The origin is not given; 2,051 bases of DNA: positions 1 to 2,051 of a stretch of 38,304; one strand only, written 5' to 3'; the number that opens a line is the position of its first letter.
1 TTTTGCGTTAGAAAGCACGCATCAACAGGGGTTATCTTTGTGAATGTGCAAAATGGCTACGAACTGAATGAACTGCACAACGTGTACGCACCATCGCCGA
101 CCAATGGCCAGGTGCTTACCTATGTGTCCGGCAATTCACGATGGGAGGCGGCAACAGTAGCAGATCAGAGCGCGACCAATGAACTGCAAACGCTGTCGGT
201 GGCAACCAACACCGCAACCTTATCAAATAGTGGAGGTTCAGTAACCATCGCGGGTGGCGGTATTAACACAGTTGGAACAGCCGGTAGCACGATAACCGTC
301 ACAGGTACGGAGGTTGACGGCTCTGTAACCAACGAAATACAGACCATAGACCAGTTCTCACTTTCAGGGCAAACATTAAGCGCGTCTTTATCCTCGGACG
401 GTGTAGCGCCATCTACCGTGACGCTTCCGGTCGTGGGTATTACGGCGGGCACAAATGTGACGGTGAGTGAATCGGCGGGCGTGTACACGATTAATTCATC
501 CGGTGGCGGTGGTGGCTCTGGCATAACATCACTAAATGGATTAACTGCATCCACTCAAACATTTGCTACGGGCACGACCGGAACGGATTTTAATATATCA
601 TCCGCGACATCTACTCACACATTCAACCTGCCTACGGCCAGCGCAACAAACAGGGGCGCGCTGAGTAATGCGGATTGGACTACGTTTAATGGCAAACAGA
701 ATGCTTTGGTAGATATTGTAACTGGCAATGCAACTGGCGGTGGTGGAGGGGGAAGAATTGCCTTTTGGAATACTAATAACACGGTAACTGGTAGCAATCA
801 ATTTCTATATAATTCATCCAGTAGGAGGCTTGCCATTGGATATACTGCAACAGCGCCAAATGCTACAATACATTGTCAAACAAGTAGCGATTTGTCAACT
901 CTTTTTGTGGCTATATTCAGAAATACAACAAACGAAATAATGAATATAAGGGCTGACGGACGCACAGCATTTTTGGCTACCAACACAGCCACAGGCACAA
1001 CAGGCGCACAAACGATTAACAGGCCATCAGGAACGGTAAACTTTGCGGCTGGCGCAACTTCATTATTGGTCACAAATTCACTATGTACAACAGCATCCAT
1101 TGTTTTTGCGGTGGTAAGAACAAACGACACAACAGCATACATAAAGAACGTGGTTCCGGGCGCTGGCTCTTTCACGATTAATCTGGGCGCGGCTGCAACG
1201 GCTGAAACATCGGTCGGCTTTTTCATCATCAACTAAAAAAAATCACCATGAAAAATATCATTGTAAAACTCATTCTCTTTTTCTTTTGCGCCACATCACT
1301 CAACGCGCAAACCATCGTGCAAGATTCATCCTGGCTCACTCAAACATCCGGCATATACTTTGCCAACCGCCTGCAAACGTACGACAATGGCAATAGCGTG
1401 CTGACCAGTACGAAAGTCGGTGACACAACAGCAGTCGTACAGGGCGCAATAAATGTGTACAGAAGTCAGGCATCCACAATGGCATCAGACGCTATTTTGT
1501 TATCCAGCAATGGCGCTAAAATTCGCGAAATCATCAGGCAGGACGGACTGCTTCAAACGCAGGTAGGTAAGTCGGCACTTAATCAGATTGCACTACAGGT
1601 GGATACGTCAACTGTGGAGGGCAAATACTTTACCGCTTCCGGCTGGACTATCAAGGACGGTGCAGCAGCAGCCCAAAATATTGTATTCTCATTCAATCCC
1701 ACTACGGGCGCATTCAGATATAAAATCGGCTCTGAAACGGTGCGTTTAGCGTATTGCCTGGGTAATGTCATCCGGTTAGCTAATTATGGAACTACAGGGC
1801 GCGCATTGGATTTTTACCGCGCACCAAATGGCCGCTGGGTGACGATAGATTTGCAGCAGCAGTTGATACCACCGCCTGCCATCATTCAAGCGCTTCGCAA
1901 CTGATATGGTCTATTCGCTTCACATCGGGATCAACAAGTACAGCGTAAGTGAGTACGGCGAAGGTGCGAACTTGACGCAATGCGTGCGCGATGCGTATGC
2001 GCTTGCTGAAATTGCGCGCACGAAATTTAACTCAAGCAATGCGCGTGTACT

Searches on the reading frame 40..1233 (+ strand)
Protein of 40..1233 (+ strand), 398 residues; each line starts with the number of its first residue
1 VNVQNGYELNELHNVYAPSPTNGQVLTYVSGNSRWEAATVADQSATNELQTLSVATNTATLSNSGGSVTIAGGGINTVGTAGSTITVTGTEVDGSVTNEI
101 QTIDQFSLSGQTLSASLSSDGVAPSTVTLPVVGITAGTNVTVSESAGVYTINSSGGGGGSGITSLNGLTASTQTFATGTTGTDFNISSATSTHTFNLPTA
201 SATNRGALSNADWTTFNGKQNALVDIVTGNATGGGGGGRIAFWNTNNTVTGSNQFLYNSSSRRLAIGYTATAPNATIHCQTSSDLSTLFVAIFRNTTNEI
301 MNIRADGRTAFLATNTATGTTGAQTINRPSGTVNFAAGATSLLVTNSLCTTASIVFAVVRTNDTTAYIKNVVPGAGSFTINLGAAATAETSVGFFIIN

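Call 3: search_protein_families(library=pfam, proteins=[window:40-1233:+], max_evalue=1)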
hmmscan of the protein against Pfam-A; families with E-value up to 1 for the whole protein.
window:40-1233:+ (398 aa): 0 families

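Call 4: search_protein_families(library=phrogs, proteins=[window:40-1233:+], max_evalue=0.01)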
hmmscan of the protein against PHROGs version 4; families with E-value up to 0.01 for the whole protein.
window:40-1233:+ (398 aa): 1 family
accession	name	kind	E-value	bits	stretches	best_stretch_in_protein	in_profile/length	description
phrog_677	-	tail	0.0011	19.5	1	16-121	190-293/412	baseplate wedge tail fiber protein connector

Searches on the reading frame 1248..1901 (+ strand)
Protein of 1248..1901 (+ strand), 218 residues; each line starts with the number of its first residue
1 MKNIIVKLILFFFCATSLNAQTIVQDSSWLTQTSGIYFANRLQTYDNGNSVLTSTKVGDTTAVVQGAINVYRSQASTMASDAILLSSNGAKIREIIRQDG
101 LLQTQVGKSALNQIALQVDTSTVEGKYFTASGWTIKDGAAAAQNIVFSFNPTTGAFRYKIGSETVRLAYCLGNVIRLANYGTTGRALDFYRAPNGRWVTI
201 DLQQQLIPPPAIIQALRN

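Call 3: search_protein_families(library=pfam, proteins=[window:1248-1901:+], max_evalue=1)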
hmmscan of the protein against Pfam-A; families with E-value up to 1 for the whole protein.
window:1248-1901:+ (218 aa): 0 families

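Call 4: search_protein_families(library=phrogs, proteins=[window:1248-1901:+], max_evalue=0.01)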
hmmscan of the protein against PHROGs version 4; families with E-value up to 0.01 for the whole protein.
window:1248-1901:+ (218 aa): 0 families

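Call 35: search_protein_families(library=ncbifam, proteins=[window:1248-1901:+], max_evalue=0.1)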
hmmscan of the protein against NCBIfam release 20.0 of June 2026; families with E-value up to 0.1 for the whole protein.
window:1248-1901:+ (218 aa): 0 families

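Call 36: search_protein_families(library=padloc, proteins=[window:1248-1901:+], max_evalue=0.1)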
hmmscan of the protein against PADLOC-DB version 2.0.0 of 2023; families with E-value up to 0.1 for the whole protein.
window:1248-1901:+ (218 aa): 0 families

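Call 38: find_homologous_proteins(query=window:1248-1901:+, max_evalue=0.001)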
Query window:1248-1901:+ (218 aa): 41 proteins with E <= 0.001 among 185 candidates.
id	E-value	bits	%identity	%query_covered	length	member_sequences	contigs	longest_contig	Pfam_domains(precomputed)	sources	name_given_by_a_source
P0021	1.6e-130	451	96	100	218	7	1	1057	-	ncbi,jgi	jgi:hypothetical protein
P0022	3.3e-129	447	94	100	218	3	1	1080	-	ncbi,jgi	jgi:hypothetical protein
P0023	9.7e-126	435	94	100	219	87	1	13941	-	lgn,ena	-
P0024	1.7e-124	431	92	100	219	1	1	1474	-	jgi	jgi:hypothetical protein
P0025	2.0e-124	431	93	100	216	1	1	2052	-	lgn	-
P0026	2.0e-124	431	94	100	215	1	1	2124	-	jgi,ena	-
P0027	4.9e-124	430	92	100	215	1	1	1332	-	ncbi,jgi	jgi:hypothetical protein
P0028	6.5e-124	429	92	100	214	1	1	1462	-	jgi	jgi:hypothetical protein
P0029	9.2e-124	429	93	100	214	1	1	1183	-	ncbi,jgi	jgi:hypothetical protein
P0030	1.4e-123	428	92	100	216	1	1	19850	-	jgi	-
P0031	7.5e-123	426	90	100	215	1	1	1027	-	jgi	-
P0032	1.7e-122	425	92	100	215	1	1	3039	-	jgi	-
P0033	2.7e-122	424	95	93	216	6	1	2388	-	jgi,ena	-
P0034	2.7e-121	421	89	100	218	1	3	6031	-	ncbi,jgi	jgi:hypothetical protein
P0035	3.2e-121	421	89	100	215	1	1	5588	-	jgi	-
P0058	2.0e-68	248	60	96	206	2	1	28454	-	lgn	-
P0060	8.6e-66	240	56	96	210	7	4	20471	-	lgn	-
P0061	1.9e-51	193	68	61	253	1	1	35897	-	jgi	jgi:hypothetical protein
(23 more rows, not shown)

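Call 40: find_encoding_contigs(protein=P0058, flank=6000, max_places=2)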
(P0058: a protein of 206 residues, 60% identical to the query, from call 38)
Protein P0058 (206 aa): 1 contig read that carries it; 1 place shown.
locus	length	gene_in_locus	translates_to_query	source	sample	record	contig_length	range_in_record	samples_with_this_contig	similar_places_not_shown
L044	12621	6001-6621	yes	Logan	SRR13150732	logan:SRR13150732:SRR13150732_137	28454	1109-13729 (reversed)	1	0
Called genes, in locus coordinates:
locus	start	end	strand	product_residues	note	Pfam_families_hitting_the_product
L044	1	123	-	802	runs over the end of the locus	PF02861:Clp_N (weak), PF13401:AAA_22 (faint), PF03193:RsgA_GTPase (faint), PF05621:TniB (faint), PF00004:AAA, PF17871:AAA_lid_9, PF06309:Torsin (weak), PF07724:AAA_2, +5 more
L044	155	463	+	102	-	PF13619:KTSC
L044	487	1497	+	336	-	-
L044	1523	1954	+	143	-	-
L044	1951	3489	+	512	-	-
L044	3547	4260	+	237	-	-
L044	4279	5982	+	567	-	PF26696:PTL_trimer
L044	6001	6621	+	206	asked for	-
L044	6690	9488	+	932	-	PF26696:PTL_trimer, PF26209:Phage_phiTE_241_C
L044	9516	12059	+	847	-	PF09206:ArabFuran-catal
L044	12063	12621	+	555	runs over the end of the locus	?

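Call 41: find_encoding_contigs(protein=P0060, flank=6000, max_places=2)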
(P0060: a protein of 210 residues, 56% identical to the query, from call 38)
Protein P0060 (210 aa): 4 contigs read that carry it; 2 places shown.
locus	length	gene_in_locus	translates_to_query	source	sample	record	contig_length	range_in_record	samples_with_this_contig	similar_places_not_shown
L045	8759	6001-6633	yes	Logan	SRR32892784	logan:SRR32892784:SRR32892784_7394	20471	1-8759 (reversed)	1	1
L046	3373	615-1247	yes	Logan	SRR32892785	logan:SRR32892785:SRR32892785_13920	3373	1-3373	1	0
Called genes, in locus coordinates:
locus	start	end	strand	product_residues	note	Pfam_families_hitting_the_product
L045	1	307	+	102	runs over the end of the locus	PF13619:KTSC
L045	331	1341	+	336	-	-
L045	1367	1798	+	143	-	-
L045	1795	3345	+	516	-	-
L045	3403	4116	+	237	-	-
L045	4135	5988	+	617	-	-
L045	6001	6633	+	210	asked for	-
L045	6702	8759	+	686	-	?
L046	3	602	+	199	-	?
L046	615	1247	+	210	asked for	-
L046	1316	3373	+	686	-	?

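Call 42: find_encoding_contigs(protein=P0061, flank=6000, max_places=2)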
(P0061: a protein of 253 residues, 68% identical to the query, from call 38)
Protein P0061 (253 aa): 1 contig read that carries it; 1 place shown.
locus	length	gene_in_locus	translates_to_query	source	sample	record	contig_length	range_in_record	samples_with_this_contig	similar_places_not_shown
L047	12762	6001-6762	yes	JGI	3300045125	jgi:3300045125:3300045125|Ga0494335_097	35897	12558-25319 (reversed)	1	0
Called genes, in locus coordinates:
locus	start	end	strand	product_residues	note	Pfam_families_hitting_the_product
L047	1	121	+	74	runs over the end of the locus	-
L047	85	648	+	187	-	-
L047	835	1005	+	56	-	-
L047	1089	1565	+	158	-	-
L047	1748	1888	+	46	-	-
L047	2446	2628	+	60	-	-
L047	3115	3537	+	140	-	-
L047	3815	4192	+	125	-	-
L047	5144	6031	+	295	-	-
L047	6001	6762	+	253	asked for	-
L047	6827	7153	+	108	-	-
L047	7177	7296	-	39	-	-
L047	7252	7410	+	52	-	-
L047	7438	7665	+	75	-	-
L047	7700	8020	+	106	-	-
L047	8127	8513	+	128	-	PF02511:Thy1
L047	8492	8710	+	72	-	PF02511:Thy1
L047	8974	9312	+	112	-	PF00182:Glyco_hydro_19 (weak)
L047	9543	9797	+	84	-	-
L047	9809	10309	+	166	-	-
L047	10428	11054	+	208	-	-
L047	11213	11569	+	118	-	-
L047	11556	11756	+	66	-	-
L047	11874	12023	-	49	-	-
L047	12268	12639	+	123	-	-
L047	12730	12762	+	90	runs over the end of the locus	-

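Call 68: predict_structure(alignment_id=A2)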
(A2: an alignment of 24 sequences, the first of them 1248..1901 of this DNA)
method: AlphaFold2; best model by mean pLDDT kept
length: 218 residues; sequences in the alignment: 24
mean_pLDDT: 65.3   pTM: 0.38
mean pLDDT of the five models: 65.3, 59.3, 59.1, 58.7, 51.3
residues with pLDDT >= 90: 11; 70-90: 49; 50-70: 144; < 50: 14
segments of 3 or more residues with pLDDT < 50: 81-85, 168-170, 216-218
pLDDT, mean of each block of 10 residues (from residue 1): 69 61 87 83 89 86 67 57 53 67 67 55 53 58 60 61 51 61 66 66 66 50
secondary structure, 60 per line:
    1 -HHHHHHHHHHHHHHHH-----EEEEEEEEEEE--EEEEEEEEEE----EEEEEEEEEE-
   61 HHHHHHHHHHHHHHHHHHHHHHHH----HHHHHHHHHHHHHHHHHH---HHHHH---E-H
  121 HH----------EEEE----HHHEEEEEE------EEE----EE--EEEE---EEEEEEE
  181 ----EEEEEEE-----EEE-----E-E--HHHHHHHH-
elements in order: H2-17 E23-33 E36-45 E50-59 H61-84 H89-106 H110-114 E133-136 E144-149 E156-158 E167-170 E174-180 E185-191 E197-199 H210-217

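Call 74: fold_search(model_id=the predicted structure, library=pdb)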
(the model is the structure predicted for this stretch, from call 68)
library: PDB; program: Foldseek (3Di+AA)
matches with E <= 10: 1040; with E <= 0.001: 0
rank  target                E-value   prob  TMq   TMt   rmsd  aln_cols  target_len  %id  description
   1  3q9d_B                4.8e-02  0.97  0.17  0.21  19.3        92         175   11  Crystal Structure of Cpn0803 from C. pneumoniae. (released 2012-01-11)
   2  3q9d_A                7.5e-02  0.94  0.17  0.20  21.8       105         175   10  Crystal Structure of Cpn0803 from C. pneumoniae. (released 2012-01-11)
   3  8cht_D                1.1e-01  0.18  0.14  0.20  24.9       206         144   10  Crystal structure of human PURA (fragment Glu57-Glu212, PUR repeat I and II) (released 2024-02-21)
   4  6ksv_B                1.6e-01  0.51  0.27  0.15  17.0       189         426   10  Crystal structure of SurE with D-Leu (released 2020-06-24)
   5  8chu_B                1.7e-01  0.08  0.10  0.14  23.2       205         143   11  Crystal structure of human PURA repeat I-II K97E mutant (released 2024-02-21)
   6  8chv_B                1.9e-01  0.12  0.13  0.18  26.2       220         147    9  Crystal structure of human PURA (fragment Glu57-Glu212, PUR repeat I and II) R140P mutant (released 2024-02-21)
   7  8cht_C                1.9e-01  0.11  0.12  0.17  25.9       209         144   10  Crystal structure of human PURA (fragment Glu57-Glu212, PUR repeat I and II) (released 2024-02-21)
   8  8chu_A                2.7e-01  0.16  0.14  0.21  25.8       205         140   10  Crystal structure of human PURA repeat I-II K97E mutant (released 2024-02-21)
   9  8u63_A                2.7e-01  0.08  0.14  0.08  24.1       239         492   12  Cryo-EM structure of PsBphP in Pfr state, Dimer of Dimers PSM only (released 2024-08-21)
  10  4v8i_CY               3.0e-01  0.91  0.16  0.34  20.0        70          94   16  Crystal structure of YfiA bound to the 70S ribosome. (released 2014-07-09)
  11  8esd_N                3.0e-01  0.75  0.15  0.17  15.3        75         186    9  Crystal structure of COMMD7-COMMD9-COMMD5-COMMD10 tetramer (released 2023-05-24)
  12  9euy_A                3.0e-01  0.38  0.14  0.07  18.3        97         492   12  Cryo-EM structure of the full-length Pseudomonas aeruginosa bacteriophytochrome in its Pfr state (released 2024-09-04)
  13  4y4o_2y               3.6e-01  0.97  0.16  0.33   9.6        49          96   18  Crystal structure of the Thermus thermophilus 70S ribosome with rRNA modifications and bound to protein Y (YfiA) at 2 (released 2015-03-18)
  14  8fmw_W                3.6e-01  0.90  0.16  0.35  22.7        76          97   14  The structure of a hibernating ribosome in the Lyme disease pathogen (released 2023-11-08)
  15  4h83_E                3.8e-01  0.66  0.17  0.11  22.6        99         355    6  Crystal structure of Mandelate racemase/muconate lactonizing enzyme (EFI target:502127) (released 2012-10-10)
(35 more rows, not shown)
